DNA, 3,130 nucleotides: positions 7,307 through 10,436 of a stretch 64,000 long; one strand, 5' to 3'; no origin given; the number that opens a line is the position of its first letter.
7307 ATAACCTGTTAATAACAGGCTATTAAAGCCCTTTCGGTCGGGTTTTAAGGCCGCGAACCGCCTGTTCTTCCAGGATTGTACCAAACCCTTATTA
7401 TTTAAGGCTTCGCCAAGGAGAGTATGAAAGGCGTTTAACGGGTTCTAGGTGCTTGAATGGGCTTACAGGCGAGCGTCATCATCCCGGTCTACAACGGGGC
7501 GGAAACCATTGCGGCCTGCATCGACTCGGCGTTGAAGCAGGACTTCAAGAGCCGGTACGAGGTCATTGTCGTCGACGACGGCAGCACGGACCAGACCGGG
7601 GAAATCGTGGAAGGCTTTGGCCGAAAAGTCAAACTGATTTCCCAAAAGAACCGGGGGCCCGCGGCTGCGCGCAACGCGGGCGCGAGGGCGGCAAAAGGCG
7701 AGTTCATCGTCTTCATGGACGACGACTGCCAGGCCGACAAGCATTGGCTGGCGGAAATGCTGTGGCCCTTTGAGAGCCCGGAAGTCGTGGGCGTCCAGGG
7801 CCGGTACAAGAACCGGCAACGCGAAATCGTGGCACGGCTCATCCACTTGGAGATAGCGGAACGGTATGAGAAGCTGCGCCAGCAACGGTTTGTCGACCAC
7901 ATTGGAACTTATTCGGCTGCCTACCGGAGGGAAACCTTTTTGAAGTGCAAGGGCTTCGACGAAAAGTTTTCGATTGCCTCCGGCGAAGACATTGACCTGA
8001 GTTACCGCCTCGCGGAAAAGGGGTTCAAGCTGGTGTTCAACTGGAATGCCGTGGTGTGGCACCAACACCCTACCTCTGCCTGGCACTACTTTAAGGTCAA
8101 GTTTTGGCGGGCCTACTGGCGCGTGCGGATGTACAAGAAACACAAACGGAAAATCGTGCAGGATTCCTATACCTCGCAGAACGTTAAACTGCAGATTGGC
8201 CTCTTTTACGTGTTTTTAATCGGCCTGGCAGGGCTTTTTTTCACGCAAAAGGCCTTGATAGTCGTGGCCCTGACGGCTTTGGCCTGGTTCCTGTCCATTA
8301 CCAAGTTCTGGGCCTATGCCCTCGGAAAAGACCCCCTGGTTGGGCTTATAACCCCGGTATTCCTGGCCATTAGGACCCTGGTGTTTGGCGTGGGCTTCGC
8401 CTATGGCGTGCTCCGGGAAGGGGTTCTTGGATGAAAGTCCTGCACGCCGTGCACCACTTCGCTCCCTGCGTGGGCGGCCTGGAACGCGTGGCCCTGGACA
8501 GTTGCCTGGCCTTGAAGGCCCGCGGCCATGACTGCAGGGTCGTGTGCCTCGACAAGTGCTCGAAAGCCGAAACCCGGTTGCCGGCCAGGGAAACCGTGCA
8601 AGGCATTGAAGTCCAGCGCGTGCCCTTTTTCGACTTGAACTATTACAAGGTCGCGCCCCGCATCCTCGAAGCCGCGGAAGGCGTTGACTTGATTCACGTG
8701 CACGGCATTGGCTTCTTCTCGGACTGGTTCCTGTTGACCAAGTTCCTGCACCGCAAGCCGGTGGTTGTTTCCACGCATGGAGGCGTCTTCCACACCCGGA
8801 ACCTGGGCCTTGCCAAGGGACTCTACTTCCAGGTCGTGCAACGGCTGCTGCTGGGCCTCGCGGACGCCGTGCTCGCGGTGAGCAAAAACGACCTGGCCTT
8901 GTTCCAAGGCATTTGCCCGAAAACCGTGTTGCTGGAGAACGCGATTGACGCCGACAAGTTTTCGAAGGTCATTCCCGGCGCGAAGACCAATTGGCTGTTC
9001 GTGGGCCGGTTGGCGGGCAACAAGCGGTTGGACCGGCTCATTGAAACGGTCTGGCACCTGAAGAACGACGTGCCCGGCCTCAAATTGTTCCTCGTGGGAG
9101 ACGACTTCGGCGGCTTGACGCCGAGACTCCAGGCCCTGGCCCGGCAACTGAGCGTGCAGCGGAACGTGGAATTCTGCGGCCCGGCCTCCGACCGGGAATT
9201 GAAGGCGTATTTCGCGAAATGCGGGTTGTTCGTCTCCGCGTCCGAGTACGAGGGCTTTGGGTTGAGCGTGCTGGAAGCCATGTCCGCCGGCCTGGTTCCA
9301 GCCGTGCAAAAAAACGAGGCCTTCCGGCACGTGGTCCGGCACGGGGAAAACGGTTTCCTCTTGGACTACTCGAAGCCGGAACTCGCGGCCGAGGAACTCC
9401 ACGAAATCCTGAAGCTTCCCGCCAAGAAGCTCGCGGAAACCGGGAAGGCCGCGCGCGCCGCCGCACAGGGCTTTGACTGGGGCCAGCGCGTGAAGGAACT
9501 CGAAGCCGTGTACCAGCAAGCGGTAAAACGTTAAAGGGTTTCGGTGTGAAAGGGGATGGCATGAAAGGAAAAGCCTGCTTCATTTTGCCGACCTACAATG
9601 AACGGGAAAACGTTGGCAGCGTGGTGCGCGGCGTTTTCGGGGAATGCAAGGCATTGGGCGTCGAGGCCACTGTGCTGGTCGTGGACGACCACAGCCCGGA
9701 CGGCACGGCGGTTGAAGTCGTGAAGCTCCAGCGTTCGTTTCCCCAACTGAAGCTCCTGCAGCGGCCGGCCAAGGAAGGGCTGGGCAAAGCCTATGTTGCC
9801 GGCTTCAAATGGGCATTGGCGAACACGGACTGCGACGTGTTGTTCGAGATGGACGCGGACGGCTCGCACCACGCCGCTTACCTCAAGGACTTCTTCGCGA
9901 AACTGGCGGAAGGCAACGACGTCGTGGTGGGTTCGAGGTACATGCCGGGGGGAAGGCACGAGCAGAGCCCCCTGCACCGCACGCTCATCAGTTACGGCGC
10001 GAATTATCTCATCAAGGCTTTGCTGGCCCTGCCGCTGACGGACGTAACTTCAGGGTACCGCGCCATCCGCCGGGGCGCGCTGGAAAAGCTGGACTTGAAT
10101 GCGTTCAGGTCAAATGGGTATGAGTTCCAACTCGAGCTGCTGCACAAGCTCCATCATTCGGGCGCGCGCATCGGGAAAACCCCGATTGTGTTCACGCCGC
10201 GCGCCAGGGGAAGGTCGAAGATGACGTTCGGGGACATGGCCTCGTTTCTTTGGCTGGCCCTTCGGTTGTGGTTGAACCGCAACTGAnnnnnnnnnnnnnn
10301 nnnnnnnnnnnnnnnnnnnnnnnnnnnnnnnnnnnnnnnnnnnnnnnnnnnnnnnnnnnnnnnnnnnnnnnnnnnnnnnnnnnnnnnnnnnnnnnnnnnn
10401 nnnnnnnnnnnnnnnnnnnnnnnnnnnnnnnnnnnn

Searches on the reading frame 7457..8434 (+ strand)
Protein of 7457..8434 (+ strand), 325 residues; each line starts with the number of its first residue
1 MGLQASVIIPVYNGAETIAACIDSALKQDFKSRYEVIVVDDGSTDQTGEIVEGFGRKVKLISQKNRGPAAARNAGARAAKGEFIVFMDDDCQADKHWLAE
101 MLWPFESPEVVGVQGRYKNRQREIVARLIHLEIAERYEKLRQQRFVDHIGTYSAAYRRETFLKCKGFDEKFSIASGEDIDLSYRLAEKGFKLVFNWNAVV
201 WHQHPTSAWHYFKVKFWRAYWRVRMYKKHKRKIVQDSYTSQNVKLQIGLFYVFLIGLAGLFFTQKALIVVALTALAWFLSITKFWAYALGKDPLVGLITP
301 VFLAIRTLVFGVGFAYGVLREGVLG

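Call 92: search_protein_families(library=pfam, proteins=[window:7457-8434:+], max_evalue=0.001)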
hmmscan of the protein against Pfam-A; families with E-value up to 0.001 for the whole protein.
window:7457-8434:+ (325 aa): 6 families
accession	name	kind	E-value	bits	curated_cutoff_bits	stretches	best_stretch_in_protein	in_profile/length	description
PF00535.33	Glycos_transf_2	-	2.2e-39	135.5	23.3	1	6-158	1-161/168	Glycosyl transferase family 2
PF13641.12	Glyco_tranf_2_3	-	7e-27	95.4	27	1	6-215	4-224/230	Glycosyltransferase like family 2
PF10111.15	Glyco_tranf_2_2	-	1.5e-18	67.8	27.3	1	6-192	1-206/276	Glycosyltransferase like family 2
PF13632.12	Glyco_trans_2_3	-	6.9e-12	46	27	1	83-287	1-185/198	Glycosyl transferase family group 2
PF13506.12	Glyco_transf_21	-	2.6e-06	27.5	21.7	1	74-208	24-161/174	Glycosyl transferase family 21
PF20691.3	TAGT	-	0.00011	22.7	27.5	1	7-206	3-200/205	TET-Associated Glycosyltransferase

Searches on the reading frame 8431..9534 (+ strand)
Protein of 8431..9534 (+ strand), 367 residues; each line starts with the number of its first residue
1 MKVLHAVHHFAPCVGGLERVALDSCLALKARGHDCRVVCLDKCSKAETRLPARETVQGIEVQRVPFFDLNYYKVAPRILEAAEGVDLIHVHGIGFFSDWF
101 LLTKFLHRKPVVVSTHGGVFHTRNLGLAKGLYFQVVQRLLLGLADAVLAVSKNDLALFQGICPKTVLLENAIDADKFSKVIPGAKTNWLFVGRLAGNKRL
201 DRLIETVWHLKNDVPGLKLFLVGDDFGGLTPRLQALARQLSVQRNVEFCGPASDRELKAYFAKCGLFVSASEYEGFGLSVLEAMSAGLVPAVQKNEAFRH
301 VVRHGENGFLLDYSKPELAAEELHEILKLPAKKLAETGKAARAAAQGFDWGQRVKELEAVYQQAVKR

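Call 92: search_protein_families(library=pfam, proteins=[window:8431-9534:+], max_evalue=0.001)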
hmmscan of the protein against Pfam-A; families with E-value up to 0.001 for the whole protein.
window:8431-9534:+ (367 aa): 6 families
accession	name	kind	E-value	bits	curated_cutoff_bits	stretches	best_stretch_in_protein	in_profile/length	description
PF00534.26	Glycos_transf_1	-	2.4e-33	115.5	26.4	1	173-342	3-170/172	Glycosyl transferases group 1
PF13692.12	Glyco_trans_1_4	-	2.6e-25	89.8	27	1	188-328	4-141/142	Glycosyl transferases group 1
PF13439.12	Glyco_transf_4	-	7e-19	68.9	28.5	1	14-175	1-169/170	Glycosyltransferase Family 4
PF13579.12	Glyco_trans_4_4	-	5.4e-17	63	29.7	1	15-154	1-138/158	Glycosyl transferase 4-like domain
PF20706.3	GT4-conflict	-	1.5e-07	31.2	26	1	163-291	172-308/385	Family 4 Glycosyltransferase in conflict systems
PF13477.12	Glyco_trans_4_2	-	0.00012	22.7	23.4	1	24-136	16-125/139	Glycosyl transferase 4-like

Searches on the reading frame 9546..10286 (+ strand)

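Call 92: search_protein_families(library=pfam, proteins=[window:9546-10286:+], max_evalue=0.001)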
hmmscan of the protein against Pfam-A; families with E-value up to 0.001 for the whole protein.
window:9546-10286:+ (246 aa): 1 family
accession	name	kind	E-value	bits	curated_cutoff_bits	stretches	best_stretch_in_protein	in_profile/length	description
PF00535.33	Glycos_transf_2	-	1.7e-23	83.8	23.3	1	12-182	2-167/168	Glycosyl transferase family 2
